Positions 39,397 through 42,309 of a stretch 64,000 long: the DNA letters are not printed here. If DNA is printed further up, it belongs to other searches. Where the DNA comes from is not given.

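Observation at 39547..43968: Three-gene module: XRE-ImmA/IrrE protease-regulator, a 182-aa unknown, and an 870-aa protein with a FokI-type cleavage domain but no cognate methyltransferase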

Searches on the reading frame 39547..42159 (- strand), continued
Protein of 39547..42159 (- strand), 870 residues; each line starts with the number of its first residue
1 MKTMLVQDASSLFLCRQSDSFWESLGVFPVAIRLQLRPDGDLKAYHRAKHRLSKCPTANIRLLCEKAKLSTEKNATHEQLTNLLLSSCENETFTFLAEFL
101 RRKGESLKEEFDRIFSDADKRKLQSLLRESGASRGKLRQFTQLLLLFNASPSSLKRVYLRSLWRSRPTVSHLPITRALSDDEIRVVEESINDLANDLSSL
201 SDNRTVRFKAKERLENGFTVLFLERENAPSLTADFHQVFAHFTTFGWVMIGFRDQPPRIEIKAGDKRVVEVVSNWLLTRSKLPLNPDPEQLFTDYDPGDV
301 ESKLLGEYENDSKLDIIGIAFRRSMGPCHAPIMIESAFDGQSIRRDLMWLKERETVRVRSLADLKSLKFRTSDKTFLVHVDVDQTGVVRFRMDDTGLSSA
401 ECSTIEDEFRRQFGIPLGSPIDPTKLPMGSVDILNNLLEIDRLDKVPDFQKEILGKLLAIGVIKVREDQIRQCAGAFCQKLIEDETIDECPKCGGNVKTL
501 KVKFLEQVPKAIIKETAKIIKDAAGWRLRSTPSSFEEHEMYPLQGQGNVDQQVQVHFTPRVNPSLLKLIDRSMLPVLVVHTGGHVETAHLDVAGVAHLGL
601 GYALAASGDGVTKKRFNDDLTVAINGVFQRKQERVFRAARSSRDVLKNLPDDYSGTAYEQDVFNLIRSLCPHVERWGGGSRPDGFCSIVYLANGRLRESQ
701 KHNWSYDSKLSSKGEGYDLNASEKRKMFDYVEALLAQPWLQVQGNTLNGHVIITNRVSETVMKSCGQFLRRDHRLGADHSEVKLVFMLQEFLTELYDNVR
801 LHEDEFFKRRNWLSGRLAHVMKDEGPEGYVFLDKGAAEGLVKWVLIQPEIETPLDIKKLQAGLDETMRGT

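Call 63: search_protein_families(library=pfam, alignment_id=A6, max_evalue=1)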
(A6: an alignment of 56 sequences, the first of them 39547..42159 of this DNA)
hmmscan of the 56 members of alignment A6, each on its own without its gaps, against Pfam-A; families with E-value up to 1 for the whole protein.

A. member 1, window:39547-42159:- (870 aa): 1 family
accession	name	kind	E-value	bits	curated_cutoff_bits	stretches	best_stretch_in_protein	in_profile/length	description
PF17032.10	Zn_ribbon_15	-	0.25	12.6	28.9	1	454-498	20-63/73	zinc-ribbon family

B. families by the number of members that match (of 56 scanned): 89 families (the first 25 are shown)
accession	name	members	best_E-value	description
PF23455.1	DUF7129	4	0.043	Domain of unknown function (DUF7129)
PF12773.13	DZR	4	0.075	Double zinc ribbon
PF17032.10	Zn_ribbon_15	3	0.0074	zinc-ribbon family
PF09723.15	Zn_ribbon_8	3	0.13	Zinc ribbon domain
PF01155.25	HypA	2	0.0019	Hydrogenase/urease nickel incorporation, metallochaperone, hypA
PF13248.11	Zn_ribbon_3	2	0.002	zinc-ribbon domain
PF18551.6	TackOD1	2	0.0083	Thaumarchaeal output domain 1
PF14169.11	YdjO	2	0.01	Cold-inducible protein YdjO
PF07295.17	DUF1451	2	0.016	Zinc-ribbon containing domain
PF01485.27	IBR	2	0.042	IBR domain, a half RING-finger domain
PF18912.6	DZR_2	2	0.05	Double zinc ribbon domain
PF14446.12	Prok-RING_1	2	0.063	Prokaryotic RING finger family 1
PF03119.21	DNA_ligase_ZBD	2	0.14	NAD-dependent DNA ligase C4 zinc finger domain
PF08792.16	A2L_zn_ribbon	2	0.31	A2L zinc ribbon domain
PF20512.3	PMI_typeI_hel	1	0.0004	Phosphomannose isomerase type I, helical insertion domain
PF09254.17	FokI_cleav_dom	1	0.0005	FokI, cleavage domain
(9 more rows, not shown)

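Call 65: fold_search(model_id=the predicted structure, library=viral)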
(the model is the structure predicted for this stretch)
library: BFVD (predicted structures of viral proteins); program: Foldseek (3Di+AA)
matches with E <= 10: 701; with E <= 0.001: 2
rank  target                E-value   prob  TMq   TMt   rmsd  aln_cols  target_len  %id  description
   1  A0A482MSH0            7.5e-05  1.00  0.15  0.39  11.3       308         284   12  Exonuclease [Escherichia phage PTXU04]
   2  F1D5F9                4.9e-04  1.00  0.17  0.45   7.8       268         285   11  (no name in the UniProt tables at hand)
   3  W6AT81                2.9e-03  1.00  0.17  0.35   7.9       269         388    9  (no name in the UniProt tables at hand)
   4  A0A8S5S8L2            3.1e-03  0.98  0.12  0.26  14.2       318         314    8  Uncharacterized protein [Siphoviridae sp. ctylc9]
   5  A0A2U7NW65            3.2e-03  1.00  0.16  0.39  17.1       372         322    8  (no name in the UniProt tables at hand)
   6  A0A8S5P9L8            6.8e-03  0.99  0.16  0.31   9.3       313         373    9  Recombination-associated protein [Siphoviridae sp. ct8Hx23]
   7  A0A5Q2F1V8            1.6e-02  0.98  0.15  0.29  10.0       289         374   11  Recombination-associated protein RdgC [Serratia phage JS26]
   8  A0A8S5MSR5            1.9e-02  0.91  0.14  0.33  10.4       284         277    7  Uncharacterized protein [Siphoviridae sp. ctD6g5]
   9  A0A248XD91            2.6e-02  0.97  0.16  0.34  11.2       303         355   11  Recombination-associated protein RdgC [Klebsiella phage YMC16/01/N133_KPN_BP]
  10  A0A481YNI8            3.3e-02  0.51  0.08  0.16  17.3       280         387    8  Transcription factor TFIID [Pithovirus LCDPAC01]
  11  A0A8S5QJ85            5.1e-02  0.98  0.11  0.29   9.7       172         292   14  Restriction endonuclease [Siphoviridae sp. ctezl47]
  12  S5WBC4                6.6e-02  0.11  0.06  0.13  20.4       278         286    9  Uncharacterized protein [Pseudomonas phage PaBG]
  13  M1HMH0                7.6e-02  0.72  0.10  0.25  13.6       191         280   12  (no name in the UniProt tables at hand)
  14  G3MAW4                9.8e-02  0.41  0.05  0.13  11.6        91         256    6  Gp584 [Bacillus phage G]
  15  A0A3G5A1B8            1.1e-01  0.47  0.10  0.27  10.8       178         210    7  Uncharacterized protein [Harvfovirus sp.]
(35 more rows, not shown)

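Call 69: find_related_loci(query=A4, collection=metagenome_contigs, flank=6000)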
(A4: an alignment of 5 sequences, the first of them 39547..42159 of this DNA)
Query A4 (870 aa) in metagenome_contigs; peptide patterns used: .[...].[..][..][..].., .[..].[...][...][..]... (x = any residue, [..] = any of these).
435 stretches matched a pattern; 3 encode a relative of the query (tblastn E <= 1e-3); 3 distinct loci.
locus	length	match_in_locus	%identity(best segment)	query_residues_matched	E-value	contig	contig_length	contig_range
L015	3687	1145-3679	42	14-855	0e+0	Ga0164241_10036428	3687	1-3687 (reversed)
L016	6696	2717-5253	33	32-868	3e-136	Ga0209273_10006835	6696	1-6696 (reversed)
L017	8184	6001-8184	32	32-750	4e-121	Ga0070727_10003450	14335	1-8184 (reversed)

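Call 73: search_dna_similar(query=window:39547-42159:-, collection=plasmids, mode=protein, max_evalue=0.001, max_rows=20)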
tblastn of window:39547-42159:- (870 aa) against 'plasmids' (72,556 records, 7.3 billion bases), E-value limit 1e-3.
Records with a match: 9; places in all: 9; records where one place covers at least 80% of the query: 0.
Best place of each record, by identity: <60% 9.
By first word of the organism name: Haloferax 2; Haloglomus 2; Halanaeroarchaeum 2; halophilic 1; Salinigranum 1; Halomontanus 1.
By predicted mobility (MOB-suite, as given by PLSDB): non-mobilizable 9.
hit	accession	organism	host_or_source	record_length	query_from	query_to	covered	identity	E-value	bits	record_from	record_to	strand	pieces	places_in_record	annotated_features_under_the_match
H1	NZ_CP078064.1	Haloferax larsenii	Cell culture,Salt Lake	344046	451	842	45%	22.5%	2e-7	63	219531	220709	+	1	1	hypothetical protein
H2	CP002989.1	halophilic archaeon DL31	-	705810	612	845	27%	27.6%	5e-6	58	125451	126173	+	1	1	hypothetical protein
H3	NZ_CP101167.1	Haloglomus halophilum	cell culture,salt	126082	612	845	27%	27.2%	4e-7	62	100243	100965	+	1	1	hypothetical protein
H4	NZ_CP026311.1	Salinigranum rubrum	cell culture,marine solar saltern brine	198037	612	845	27%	26.8%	7e-7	61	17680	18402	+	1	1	hypothetical protein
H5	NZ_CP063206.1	Haloferax gibbonsii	cultured ...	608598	627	845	25%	28.5%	4e-6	59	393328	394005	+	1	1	hypothetical protein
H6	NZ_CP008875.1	Halanaeroarchaeum sulfurireducens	-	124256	632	796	19%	28.0%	6e-5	55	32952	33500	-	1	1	hypothetical protein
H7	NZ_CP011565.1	Halanaeroarchaeum sulfurireducens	-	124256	632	796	19%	28.0%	6e-5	55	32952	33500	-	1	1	hypothetical protein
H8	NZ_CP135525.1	Halomontanus rarus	Salt lake,Salt lake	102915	641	799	18%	27.7%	2e-5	56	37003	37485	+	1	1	hypothetical protein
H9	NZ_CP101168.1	Haloglomus halophilum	cell culture,salt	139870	651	797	17%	28.0%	2e-4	53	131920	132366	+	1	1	hypothetical protein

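Call 75: get_annotated_region(hit=H1, flank=6000)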
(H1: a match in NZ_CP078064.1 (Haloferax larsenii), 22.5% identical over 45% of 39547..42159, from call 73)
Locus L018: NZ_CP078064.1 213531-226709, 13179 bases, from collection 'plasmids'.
description: Haloferax larsenii strain NCIM 5678 plasmid pHl5678-1, complete sequence
organism: Haloferax larsenii (NCBI taxid 302484)
taxonomy: Archaea; Euryarchaeota; Halobacteria; Halobacteriales; Haloferacaceae; Haloferax; Haloferax larsenii
host: -; source: Cell culture,Salt Lake; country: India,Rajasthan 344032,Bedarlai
typing (MOB-suite, as given by PLSDB): non-mobilizable
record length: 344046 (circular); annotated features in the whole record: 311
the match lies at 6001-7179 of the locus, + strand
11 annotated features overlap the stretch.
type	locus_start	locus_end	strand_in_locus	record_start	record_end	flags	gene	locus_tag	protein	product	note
CDS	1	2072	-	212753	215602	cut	-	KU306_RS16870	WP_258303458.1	ATP-dependent DNA helicase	-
CDS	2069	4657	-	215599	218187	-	-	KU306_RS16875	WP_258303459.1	PD-(D/E)XK nuclease family protein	-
CDS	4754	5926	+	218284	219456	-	-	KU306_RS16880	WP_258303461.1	hypothetical protein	-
CDS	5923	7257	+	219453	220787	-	-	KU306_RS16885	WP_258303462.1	hypothetical protein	-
CDS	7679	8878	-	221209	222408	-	-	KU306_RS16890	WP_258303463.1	site-specific integrase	GO:0015074 - DNA integration [Evidence IEA]; GO:0006310 - DNA recombination [Evidence IEA]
CDS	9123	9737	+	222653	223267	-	-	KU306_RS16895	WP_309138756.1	TetR/AcrR family transcriptional regulator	GO:0006355 - regulation of DNA-templated transcription [Evidence IEA]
CDS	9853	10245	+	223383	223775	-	-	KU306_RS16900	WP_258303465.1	hypothetical protein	-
CDS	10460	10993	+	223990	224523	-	-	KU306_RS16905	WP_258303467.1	hypothetical protein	-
CDS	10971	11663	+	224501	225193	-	-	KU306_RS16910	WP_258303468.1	DUF2306 domain-containing protein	-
CDS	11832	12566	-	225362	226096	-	-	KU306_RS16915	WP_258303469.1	helix-turn-helix domain-containing protein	-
CDS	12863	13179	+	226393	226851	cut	-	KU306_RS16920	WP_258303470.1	HXXEE domain-containing protein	-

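Call 76: get_annotated_region(hit=H3, flank=6000)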
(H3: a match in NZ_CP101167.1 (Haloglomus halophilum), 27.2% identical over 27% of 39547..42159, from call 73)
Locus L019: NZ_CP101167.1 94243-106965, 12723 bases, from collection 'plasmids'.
description: Haloglomus halophilum strain ZY41 plasmid unnamed1, complete sequence
organism: Haloglomus halophilum (NCBI taxid 2962672)
taxonomy: Archaea; Euryarchaeota; Halobacteria; Halobacteriales; Haloarculaceae; Haloglomus; Haloglomus halophilum
host: -; source: cell culture,salt; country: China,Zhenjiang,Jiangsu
typing (MOB-suite, as given by PLSDB): non-mobilizable; mating-pair formation MPF_T
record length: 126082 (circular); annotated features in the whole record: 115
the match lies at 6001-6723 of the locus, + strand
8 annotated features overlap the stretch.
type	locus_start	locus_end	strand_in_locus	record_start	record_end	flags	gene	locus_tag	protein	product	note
CDS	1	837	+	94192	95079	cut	-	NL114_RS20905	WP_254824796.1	hypothetical protein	-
CDS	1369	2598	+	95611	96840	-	-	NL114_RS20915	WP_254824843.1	AAA family ATPase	-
CDS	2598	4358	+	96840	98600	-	-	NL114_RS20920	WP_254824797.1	McrC family protein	-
CDS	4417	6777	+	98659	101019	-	-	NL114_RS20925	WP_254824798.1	hypothetical protein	-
CDS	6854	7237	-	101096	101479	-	-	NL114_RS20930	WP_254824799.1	hypothetical protein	-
CDS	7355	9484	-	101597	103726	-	-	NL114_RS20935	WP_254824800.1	DUF262 domain-containing protein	-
CDS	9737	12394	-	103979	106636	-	-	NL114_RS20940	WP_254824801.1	DUF1156 domain-containing protein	-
CDS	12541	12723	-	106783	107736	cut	-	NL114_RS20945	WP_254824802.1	HNH endonuclease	-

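Call 90: search_protein_families(library=pfam, proteins=[L012:2989-5976:-, L012:2-2971:-, L010:1927-4461:-, L011:6769-8943:-, L011:4896-5894:-, L008:33-1508:+], max_evalue=0.01)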
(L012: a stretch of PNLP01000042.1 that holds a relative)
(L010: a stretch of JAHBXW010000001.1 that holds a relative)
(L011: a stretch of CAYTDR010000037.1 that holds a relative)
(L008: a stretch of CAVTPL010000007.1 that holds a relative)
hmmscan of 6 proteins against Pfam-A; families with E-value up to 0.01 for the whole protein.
L012:2989-5976:- (995 aa): 0 families

L012:2-2971:- (990 aa): 2 families
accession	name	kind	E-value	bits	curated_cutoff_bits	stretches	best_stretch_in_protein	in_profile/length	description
PF00270.35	DEAD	-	4.5e-18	66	26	1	116-304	14-161/167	DEAD/DEAH box helicase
PF04851.21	ResIII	-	0.0011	19.3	22.5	1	98-270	4-139/164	Type III restriction enzyme, res subunit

L010:1927-4461:- (844 aa): 0 families

L011:6769-8943:- (724 aa): 2 families
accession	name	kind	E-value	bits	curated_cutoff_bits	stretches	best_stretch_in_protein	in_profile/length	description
PF13538.12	UvrD_C_2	-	7.4e-09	35.8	27.4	1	589-639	3-51/52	UvrD-like helicase C-terminal domain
PF00580.27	UvrD-helicase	-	0.0003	21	23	1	217-264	4-54/271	UvrD/REP helicase N-terminal domain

L011:4896-5894:- (332 aa): 1 family
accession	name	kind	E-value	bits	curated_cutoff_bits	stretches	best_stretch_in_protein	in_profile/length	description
PF08878.16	HamA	-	9.8e-45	153.6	25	1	79-312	3-230/230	HamA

L008:33-1508:+ (491 aa): 0 families

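Call 101: search_protein_families(library=padloc, alignment_id=A6, max_evalue=0.1)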
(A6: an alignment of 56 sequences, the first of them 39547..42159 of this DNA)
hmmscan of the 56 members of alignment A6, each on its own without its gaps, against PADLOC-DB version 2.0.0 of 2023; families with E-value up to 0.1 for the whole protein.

A. member 1, window:39547-42159:- (870 aa): 0 families

B. families by the number of members that match (of 56 scanned): 6 families
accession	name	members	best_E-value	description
PDLC02756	PbeC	1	0.00036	PbeC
PDLC03411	REase_II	1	0.0046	Type II restriction enzyme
PDLC01455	Cas7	1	0.0052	CAS-I; effector_G7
PDLC00687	Effector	1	0.006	2TM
PDLC04062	PD-T4-6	1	0.013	-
PDLC04877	PDC-S05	1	0.037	-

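Call 104: find_related_loci(query=A4, collection=viral_contigs, flank=6000)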
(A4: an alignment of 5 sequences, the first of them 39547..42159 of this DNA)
Query A4 (870 aa) in viral_contigs; peptide patterns used: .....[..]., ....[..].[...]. (x = any residue, [..] = any of these).
58 stretches matched a pattern, but none encodes a relative of the query by tblastn (E <= 1e-3).

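Call 111: get_annotated_region(hit=H2, flank=5000)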
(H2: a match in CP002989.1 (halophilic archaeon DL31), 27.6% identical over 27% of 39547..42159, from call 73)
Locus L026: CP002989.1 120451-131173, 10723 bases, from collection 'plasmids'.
description: Halophilic archaeon DL31 plasmid phalar01, complete sequence
organism: halophilic archaeon DL31 (NCBI taxid 756883)
taxonomy: Archaea; Euryarchaeota; Halobacteria; Halobacteriales; ; ; halophilic archaeon DL31
host: -; source: -; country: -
typing (MOB-suite, as given by PLSDB): non-mobilizable; replicon rep_cluster_1020; mating-pair formation MPF_T
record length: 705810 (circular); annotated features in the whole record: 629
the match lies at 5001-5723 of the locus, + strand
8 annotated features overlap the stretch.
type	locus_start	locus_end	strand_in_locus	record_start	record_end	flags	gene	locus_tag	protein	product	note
CDS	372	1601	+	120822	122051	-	-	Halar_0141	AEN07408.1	ATPase associated with various cellular activities AAA_5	-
CDS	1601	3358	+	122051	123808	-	-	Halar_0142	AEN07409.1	hypothetical protein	-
CDS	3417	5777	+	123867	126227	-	-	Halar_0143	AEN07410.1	hypothetical protein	-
CDS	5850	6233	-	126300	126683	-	-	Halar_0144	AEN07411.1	hypothetical protein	-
CDS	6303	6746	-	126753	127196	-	-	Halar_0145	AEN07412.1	hypothetical protein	-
CDS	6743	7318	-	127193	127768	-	-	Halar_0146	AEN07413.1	hypothetical protein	-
CDS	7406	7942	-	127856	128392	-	-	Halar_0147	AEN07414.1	hypothetical protein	-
CDS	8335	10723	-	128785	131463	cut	-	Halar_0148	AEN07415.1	protein of unknown function DUF1156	-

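Call 112: get_annotated_region(hit=H4, flank=5000)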
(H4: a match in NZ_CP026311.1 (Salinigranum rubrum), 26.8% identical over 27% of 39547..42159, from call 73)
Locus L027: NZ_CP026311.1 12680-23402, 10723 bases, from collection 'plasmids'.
description: Salinigranum rubrum strain GX10 plasmid unnamed2, complete sequence
organism: Salinigranum rubrum (NCBI taxid 755307)
taxonomy: Archaea; Euryarchaeota; Halobacteria; Halobacteriales; Haloferacaceae; Salinigranum; Salinigranum rubrum
host: -; source: cell culture,marine solar saltern brine; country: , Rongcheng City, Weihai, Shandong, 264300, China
typing (MOB-suite, as given by PLSDB): non-mobilizable
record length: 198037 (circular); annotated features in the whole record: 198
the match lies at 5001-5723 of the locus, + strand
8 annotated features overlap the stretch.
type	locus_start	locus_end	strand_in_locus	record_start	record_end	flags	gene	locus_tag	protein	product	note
CDS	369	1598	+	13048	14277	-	-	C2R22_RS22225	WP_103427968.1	AAA family ATPase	-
CDS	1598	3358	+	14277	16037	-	-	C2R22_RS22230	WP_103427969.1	restriction endonuclease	-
CDS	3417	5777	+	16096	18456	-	-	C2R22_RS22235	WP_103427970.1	hypothetical protein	-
CDS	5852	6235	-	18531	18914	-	-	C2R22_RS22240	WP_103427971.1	hypothetical protein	-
CDS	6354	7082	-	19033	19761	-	-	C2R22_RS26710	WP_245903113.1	HNH endonuclease family protein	-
CDS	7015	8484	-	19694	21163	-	-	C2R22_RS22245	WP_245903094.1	DUF262 domain-containing protein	-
CDS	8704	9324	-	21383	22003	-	-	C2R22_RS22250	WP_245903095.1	hypothetical protein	-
CDS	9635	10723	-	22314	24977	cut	-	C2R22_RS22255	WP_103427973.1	DUF1156 domain-containing protein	-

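Call 113: get_annotated_region(hit=H5, flank=5000)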
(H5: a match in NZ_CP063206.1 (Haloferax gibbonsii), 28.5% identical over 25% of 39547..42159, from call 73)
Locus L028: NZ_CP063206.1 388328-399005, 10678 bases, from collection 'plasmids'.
description: Haloferax gibbonsii strain LR2-5 plasmid pHGLR1, complete sequence
organism: Haloferax gibbonsii (NCBI taxid 35746)
taxonomy: Archaea; Euryarchaeota; Halobacteria; Halobacteriales; Haloferacaceae; Haloferax; Haloferax gibbonsii
host: -; source: cultured organism,water(purple)/sediment(white); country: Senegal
typing (MOB-suite, as given by PLSDB): non-mobilizable; mating-pair formation MPF_T
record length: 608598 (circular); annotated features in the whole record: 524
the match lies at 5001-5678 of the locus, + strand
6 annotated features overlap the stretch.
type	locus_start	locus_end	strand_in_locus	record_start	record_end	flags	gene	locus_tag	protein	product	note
CDS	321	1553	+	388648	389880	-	-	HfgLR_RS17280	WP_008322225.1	AAA family ATPase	-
CDS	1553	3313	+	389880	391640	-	-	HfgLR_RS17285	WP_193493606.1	restriction endonuclease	-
CDS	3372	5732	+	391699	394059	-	-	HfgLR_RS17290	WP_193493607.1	hypothetical protein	-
CDS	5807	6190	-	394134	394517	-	-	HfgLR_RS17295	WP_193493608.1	hypothetical protein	-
CDS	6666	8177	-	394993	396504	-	-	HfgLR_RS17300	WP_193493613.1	CBS domain-containing protein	-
CDS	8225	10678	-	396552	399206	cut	-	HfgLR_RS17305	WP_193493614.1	DUF1156 domain-containing protein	-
